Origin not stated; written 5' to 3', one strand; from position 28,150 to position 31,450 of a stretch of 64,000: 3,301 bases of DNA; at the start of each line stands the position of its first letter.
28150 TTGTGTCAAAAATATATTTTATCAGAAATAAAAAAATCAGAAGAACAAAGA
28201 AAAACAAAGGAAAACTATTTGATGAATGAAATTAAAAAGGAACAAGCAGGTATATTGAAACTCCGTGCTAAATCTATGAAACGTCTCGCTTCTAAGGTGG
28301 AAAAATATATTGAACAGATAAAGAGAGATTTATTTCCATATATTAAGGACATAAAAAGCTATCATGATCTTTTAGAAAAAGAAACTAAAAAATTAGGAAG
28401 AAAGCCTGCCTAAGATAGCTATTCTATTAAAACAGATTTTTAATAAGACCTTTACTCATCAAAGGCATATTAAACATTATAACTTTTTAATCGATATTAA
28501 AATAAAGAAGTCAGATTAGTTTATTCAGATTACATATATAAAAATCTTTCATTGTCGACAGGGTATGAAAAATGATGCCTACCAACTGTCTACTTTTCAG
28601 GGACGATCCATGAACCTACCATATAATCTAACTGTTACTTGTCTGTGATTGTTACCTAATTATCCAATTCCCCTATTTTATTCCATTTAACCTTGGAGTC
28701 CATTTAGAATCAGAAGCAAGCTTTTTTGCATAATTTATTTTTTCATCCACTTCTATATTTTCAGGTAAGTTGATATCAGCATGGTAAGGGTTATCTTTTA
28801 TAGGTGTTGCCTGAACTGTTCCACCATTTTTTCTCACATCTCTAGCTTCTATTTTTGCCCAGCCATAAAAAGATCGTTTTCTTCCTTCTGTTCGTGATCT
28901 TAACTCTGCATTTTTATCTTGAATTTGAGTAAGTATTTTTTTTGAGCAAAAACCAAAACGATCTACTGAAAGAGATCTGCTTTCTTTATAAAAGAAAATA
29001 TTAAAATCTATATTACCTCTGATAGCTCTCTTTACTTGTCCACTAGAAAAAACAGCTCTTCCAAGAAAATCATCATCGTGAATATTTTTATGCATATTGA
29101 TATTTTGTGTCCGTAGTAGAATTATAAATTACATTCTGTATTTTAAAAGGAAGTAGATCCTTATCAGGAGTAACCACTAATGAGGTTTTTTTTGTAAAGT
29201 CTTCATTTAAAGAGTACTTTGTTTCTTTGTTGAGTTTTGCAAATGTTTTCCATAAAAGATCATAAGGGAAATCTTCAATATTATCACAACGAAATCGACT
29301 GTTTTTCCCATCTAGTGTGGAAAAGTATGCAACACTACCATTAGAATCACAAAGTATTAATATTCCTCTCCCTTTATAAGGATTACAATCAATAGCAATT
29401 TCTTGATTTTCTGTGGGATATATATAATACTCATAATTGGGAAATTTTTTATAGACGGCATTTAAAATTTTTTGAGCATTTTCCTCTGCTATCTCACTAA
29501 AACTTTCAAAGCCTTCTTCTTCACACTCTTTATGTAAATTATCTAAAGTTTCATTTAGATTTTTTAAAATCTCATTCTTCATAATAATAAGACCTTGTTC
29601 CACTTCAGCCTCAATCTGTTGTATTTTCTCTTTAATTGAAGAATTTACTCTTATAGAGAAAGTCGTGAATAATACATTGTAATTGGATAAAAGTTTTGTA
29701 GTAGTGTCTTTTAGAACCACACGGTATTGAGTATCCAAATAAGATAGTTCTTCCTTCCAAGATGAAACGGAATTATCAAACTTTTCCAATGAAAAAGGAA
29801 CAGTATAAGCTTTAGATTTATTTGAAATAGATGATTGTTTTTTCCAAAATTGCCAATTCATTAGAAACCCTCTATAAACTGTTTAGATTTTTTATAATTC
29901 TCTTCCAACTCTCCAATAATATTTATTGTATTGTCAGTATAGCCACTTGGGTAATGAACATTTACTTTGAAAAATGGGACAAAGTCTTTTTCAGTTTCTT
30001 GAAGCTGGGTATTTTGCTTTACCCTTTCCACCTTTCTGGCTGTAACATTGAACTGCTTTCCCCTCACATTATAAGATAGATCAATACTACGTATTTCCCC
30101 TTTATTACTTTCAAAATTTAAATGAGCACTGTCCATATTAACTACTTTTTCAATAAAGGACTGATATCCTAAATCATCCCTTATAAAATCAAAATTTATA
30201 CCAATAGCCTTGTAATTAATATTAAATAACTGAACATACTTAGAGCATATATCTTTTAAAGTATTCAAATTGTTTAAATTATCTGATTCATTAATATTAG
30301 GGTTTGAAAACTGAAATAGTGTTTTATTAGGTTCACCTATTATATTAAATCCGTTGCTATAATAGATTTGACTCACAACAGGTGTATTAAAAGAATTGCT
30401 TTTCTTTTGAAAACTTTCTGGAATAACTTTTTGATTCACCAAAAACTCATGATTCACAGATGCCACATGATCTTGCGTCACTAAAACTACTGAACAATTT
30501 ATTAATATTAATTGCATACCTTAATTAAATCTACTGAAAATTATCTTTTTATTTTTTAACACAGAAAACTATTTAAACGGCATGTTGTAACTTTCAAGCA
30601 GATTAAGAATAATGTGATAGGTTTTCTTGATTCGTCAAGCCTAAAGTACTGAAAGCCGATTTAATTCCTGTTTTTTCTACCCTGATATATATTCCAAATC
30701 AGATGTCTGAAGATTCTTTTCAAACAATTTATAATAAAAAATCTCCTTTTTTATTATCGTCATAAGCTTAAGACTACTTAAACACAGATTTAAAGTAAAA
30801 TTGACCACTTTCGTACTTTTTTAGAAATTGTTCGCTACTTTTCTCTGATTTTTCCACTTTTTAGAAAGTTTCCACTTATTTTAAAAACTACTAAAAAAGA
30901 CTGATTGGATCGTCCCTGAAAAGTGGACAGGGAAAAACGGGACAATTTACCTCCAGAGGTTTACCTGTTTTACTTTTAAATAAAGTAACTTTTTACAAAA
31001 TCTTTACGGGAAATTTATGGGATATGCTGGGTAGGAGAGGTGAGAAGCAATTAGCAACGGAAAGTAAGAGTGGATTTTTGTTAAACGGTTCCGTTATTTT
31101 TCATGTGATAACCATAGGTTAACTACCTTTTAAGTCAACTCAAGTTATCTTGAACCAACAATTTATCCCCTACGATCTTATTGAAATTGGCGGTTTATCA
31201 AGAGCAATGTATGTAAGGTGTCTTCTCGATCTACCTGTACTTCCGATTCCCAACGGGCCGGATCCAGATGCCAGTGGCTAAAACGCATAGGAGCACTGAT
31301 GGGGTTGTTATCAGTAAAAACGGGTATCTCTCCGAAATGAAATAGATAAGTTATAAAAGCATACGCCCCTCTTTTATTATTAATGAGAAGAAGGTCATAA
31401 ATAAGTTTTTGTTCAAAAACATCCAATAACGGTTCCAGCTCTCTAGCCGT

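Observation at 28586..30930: Three translationally coupled genes of unknown function bracketed by a 24/25-identical inverted repeat: best candidate for an undescribed module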

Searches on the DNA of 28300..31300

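Call 57: search_rna_families(source=window, start=28300, end=31300, threshold=evalue, max_evalue=1)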
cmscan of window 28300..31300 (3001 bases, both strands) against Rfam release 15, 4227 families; matches with E-value up to 1: 0.
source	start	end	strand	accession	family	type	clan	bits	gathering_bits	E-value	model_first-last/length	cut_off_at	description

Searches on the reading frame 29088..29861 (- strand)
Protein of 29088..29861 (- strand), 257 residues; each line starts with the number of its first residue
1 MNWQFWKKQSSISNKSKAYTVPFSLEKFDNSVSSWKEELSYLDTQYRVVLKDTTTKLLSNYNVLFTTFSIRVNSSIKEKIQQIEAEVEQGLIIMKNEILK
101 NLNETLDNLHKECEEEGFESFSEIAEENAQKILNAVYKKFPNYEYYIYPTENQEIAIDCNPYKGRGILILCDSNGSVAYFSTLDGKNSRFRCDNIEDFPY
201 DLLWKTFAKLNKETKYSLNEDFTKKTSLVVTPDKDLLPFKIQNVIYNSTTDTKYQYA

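Call 5: search_protein_families(library=pfam, proteins=[window:29088-29861:-], max_evalue=1)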
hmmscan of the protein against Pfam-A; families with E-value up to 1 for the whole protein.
window:29088-29861:- (257 aa): 3 families
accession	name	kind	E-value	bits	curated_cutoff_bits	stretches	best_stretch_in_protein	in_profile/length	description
PF10343.14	Q_salvage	-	0.019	15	25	1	1-144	20-140/285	Queuosine salvage protein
PF09548.15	Spore_III_AB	-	0.084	13.3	32.5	1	25-134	30-145/170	Stage III sporulation protein AB (spore_III_AB)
PF12979.12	DUF3863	-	0.14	11.4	27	1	69-198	106-236/349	Domain of Unknown Function with PDB structure (DUF3863)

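Call 6: search_protein_families(library=padloc, proteins=[window:29088-29861:-], max_evalue=1)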
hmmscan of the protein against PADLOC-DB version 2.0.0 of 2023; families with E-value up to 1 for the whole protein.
window:29088-29861:- (257 aa): 1 family
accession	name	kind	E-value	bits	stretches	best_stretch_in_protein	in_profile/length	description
PDLC04400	PDC-M08A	-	0.0064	14.9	1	127-164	44-81/86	-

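Call 7: search_protein_families(library=ncbifam, proteins=[window:29088-29861:-], max_evalue=1)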
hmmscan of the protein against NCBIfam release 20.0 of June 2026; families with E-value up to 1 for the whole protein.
window:29088-29861:- (257 aa): 4 families
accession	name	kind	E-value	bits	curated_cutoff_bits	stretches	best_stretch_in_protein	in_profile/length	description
NF003034.1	PRK03918.1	equivalog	0.0038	15.3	700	1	75-140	543-604/878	DNA double-strand break repair ATPase Rad50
NF000908.1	PRK00089.1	equivalog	0.066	12.5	237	1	50-151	72-177/291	GTPase Era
NF010044.0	PRK13517.1-4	equivalog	0.085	11.8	437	1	44-131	18-104/372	glutamate--cysteine ligase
TIGR02833.1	spore_III_AB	equivalog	0.11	12.5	146.5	1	23-108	28-119/170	stage III sporulation protein SpoIIIAB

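Call 12: find_homologous_proteins(query=window:29088-29861:-)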
Query window:29088-29861:- (257 aa): 43 proteins with E <= 0.001 among 420 candidates.
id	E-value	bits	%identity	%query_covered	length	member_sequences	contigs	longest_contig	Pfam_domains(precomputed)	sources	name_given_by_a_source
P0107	5.0e-109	382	70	100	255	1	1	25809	-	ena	-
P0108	8.4e-108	378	68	100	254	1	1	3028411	-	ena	-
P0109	3.9e-98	346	66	100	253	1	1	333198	-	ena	-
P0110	3.0e-97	343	65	100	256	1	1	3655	-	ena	-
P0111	9.7e-89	315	59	100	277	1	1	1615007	-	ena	-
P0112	7.7e-88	312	99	58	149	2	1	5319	-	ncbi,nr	ncbi:MAG: hypothetical protein F4X95_02030, partial [Oligoflexia bacterium]|nr:hypothetical protein 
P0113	1.1e-87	312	67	87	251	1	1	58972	-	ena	-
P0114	1.4e-74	269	56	100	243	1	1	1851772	-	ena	-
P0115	1.7e-72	262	59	88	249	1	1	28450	-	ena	-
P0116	2.3e-72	262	57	92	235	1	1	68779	-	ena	-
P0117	7.9e-72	260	53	100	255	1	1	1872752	-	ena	-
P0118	9.2e-67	243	58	85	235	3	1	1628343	-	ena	-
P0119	3.8e-66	241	52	98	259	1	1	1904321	-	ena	-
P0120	1.1e-65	240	48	100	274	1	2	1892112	-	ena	-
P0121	3.5e-65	238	65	67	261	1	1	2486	-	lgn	-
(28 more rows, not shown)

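Call 32: search_solved_structures(query=A4, max_evalue=10)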
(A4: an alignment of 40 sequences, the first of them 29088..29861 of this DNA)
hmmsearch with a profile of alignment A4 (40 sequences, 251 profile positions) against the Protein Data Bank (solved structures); distinct sequences matched with E-value up to 10: 4.
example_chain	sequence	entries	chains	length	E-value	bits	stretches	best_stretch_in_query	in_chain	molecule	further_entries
5gpa_A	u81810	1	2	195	0.73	12.8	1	23-129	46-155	Transcriptional regulator (TetR/AcrR family)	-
5jsb_B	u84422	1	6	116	0.9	12.5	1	26-112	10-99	Mcl-1 inhibitor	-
8eja_B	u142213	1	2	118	1.6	11.7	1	22-112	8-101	aBAK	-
9clb_B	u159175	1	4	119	1.6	11.7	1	22-112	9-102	aBAK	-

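Call 109: search_protein_families(library=padloc, alignment_id=A12, max_evalue=0.01)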
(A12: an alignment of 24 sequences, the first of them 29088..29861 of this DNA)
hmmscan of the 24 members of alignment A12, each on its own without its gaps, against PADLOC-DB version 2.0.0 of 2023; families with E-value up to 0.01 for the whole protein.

A. member 1, window:29088-29861:- (257 aa): 1 family
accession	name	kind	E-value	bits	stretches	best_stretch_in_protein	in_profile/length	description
PDLC04400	PDC-M08A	-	0.0064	14.9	0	127-164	44-81/86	-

B. families by the number of members that match (of 24 scanned): 6 families
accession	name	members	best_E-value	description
PDLC04576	PDC-M32A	9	1.7e-06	-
PDLC03841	LeoBC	1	0.0028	-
PDLC04575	PDC-M32A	1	0.0033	-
PDLC00557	JetD2|JetD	1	0.0039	DUF2220; DUF3322; DUF2399 domain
PDLC04400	PDC-M08A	1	0.0064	-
PDLC03854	LmuA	1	0.0078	-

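Call 110: search_solved_structures(query=A12, max_evalue=10, show_alignments=2)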
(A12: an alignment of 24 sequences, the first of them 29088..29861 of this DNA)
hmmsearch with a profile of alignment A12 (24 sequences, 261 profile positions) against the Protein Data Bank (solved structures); distinct sequences matched with E-value up to 10: 3.
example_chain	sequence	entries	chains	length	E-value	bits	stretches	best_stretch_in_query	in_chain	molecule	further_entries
5olm_A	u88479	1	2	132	1.5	12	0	174-195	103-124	E3 ubiquitin-protein ligase TRIM21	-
8u5a_A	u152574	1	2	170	1.7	11.8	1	52-151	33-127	Designed myoglobin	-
1y4c_A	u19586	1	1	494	3.2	10.9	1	9-142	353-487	Maltose binding protein fused with designed helical protein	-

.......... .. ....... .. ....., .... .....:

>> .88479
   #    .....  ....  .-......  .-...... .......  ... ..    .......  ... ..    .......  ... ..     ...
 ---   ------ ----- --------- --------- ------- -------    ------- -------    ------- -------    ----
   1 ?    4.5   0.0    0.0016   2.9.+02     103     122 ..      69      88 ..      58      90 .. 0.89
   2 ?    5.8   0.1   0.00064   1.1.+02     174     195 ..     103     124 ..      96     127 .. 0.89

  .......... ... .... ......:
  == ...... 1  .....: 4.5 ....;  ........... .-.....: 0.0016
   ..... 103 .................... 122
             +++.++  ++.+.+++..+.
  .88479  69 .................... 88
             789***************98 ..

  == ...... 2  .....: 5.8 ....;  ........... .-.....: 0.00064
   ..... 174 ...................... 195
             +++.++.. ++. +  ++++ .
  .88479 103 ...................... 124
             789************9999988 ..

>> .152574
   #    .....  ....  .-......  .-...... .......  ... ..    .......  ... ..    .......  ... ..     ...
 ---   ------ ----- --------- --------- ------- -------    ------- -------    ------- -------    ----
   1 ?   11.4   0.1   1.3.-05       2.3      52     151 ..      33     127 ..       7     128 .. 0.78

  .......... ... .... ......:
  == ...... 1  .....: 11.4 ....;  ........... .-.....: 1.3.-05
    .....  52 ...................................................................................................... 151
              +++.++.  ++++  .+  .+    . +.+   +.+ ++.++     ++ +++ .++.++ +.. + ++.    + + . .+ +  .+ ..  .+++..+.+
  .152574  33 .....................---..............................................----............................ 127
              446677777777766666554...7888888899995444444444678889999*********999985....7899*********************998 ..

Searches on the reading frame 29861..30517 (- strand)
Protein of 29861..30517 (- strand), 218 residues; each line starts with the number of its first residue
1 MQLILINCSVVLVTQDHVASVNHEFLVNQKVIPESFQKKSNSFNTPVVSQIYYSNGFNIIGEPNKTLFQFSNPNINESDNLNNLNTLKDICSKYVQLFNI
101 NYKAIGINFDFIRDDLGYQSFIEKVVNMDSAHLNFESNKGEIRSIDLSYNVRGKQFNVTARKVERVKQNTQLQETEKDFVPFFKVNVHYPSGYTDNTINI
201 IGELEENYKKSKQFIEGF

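Call 5: search_protein_families(library=pfam, proteins=[window:29861-30517:-], max_evalue=1)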
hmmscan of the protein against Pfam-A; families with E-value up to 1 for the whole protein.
window:29861-30517:- (218 aa): 0 families

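Call 6: search_protein_families(library=padloc, proteins=[window:29861-30517:-], max_evalue=1)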
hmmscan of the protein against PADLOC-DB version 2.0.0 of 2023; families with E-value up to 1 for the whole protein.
window:29861-30517:- (218 aa): 0 families

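Call 7: search_protein_families(library=ncbifam, proteins=[window:29861-30517:-], max_evalue=1)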
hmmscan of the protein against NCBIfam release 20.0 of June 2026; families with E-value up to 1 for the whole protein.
window:29861-30517:- (218 aa): 0 families

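Call 11: find_homologous_proteins(query=window:29861-30517:-)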
Query window:29861-30517:- (218 aa): 41 proteins with E <= 0.001 among 104 candidates.
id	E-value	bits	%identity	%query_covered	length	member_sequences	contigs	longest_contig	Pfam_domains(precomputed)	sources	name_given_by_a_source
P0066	7.1e-137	472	100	100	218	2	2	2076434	-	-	-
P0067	7.4e-120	416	87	100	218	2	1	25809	-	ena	-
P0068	1.9e-115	402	84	100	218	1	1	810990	-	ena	-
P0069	1.6e-114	399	83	100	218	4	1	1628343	-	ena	-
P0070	3.4e-108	378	77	100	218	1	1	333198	-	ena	-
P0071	3.2e-104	365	76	100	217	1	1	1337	-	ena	-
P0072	6.8e-103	361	77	100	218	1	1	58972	-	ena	-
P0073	2.5e-100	352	74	100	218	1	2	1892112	-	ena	-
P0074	1.2e-95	337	72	100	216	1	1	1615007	-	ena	-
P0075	5.1e-91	322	68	100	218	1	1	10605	-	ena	-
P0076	8.1e-89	315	67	99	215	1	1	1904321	-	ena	-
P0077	1.0e-88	314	79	87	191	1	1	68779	-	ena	-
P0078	2.3e-88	313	68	100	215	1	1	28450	-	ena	-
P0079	5.6e-88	312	67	100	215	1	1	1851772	-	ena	-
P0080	2.4e-87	310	66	100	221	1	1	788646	-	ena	-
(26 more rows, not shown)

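Call 31: search_solved_structures(query=A3, max_evalue=10)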
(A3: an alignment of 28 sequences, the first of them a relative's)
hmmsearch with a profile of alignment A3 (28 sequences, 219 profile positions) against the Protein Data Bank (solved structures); distinct sequences matched with E-value up to 10: 0.

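Call 42: predict_structure(alignment_id=A3)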
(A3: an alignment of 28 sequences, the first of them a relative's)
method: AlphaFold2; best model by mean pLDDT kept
length: 218 residues; sequences in the alignment: 28
mean_pLDDT: 88.8   pTM: 0.85
mean pLDDT of the five models: 88.8, 88.4, 87.6, 86.5, 86.3
residues with pLDDT >= 90: 139; 70-90: 62; 50-70: 11; < 50: 6
segments of 3 or more residues with pLDDT < 50: 170-175
pLDDT, mean of each block of 10 residues (from residue 1): 92 88 95 96 93 96 95 90 96 91 93 92 87 82 90 89 73 63 93 73 94 93
secondary structure, 60 per line:
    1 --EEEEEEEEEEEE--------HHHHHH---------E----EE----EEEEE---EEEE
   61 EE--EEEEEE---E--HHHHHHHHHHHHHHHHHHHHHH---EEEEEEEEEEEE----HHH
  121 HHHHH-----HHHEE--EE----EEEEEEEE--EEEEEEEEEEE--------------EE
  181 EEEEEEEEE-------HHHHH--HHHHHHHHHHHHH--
elements in order: E3-14 H23-28 E49-53 E57-62 E65-70 H77-98 E102-113 H118-125 E144-151 E154-164 E179-189 H197-201 H204-216

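Call 47: fold_search(model_id=the predicted structure, library=pdb)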
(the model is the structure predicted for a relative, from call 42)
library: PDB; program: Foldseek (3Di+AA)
matches with E <= 10: 774; with E <= 0.001: 1
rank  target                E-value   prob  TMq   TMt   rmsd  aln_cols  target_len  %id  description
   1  5tvf_E                7.7e-04  0.99  0.32  0.25  18.1       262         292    8  Crystal structure of Trypanosoma brucei AdoMetDC/prozyme heterodimer in complex with inhibitor CGP 40215 (released 2017-01-11)
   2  6bm7_E                1.1e-03  1.00  0.35  0.27  14.8       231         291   10  Crystal structure of Trypanosoma brucei AdoMetDC/prozyme heterodimer in complex with pyrimidineamine inhibitor UTSAM56 (released 2018-01-03)
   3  6bm7_F                1.1e-03  0.99  0.36  0.28  17.2       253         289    9  Crystal structure of Trypanosoma brucei AdoMetDC/prozyme heterodimer in complex with pyrimidineamine inhibitor UTSAM56 (released 2018-01-03)
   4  5tvf_F                1.8e-03  0.99  0.37  0.29  17.5       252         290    7  Crystal structure of Trypanosoma brucei AdoMetDC/prozyme heterodimer in complex with inhibitor CGP 40215 (released 2017-01-11)
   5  5tvm_E                3.7e-03  0.97  0.34  0.26  17.6       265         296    8  Crystal structure of Trypanosoma brucei AdoMetDC/prozyme heterodimer (released 2017-01-11)
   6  1msv_A                7.1e-03  0.89  0.31  0.23  16.6       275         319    8  The S68A S-adenosylmethionine decarboxylase proenzyme processing mutant. (released 2003-03-11)
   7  7lbm_k                7.1e-03  0.18  0.15  0.16  21.0       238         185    6  Structure of the human Mediator-bound transcription pre-initiation complex (released 2021-03-24)
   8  1msv_B                9.9e-03  0.96  0.33  0.24  11.1       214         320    8  The S68A S-adenosylmethionine decarboxylase proenzyme processing mutant. (released 2003-03-11)
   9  5tvm_F                9.9e-03  0.93  0.32  0.25  15.4       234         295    8  Crystal structure of Trypanosoma brucei AdoMetDC/prozyme heterodimer (released 2017-01-11)
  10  7emf_R                1.6e-02  0.13  0.14  0.16  20.3       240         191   10  Human Mediator (deletion of MED1-IDR) in a Tail-extended conformation (released 2021-05-05)
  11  6e16                  2.2e-02  0.69  0.25  0.25  11.3       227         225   11  Ternary structure of c-Myc-TBP-TAF1 (released 2019-10-02)
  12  1jl0_B                2.5e-02  0.90  0.33  0.24   9.4       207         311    8  Structure of a Human S-Adenosylmethionine Decarboxylase Self-processing Ester Intermediate and Mechanism of Putrescine (released 2001-08-22)
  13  1jl0_A                2.6e-02  0.89  0.32  0.24  10.6       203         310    9  Structure of a Human S-Adenosylmethionine Decarboxylase Self-processing Ester Intermediate and Mechanism of Putrescine (released 2001-08-22)
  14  8i6v_D                2.9e-02  0.07  0.10  0.05  20.0       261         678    6  Cryo-EM structure of the polyphosphate polymerase VTC complex(Vtc4/Vtc3/Vtc1) (released 2023-03-01)
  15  5xnl_O                3.4e-02  0.13  0.15  0.13  21.0       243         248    6  Structure of stacked C2S2M2-type PSII-LHCII supercomplex from Pisum sativum (released 2017-09-20)
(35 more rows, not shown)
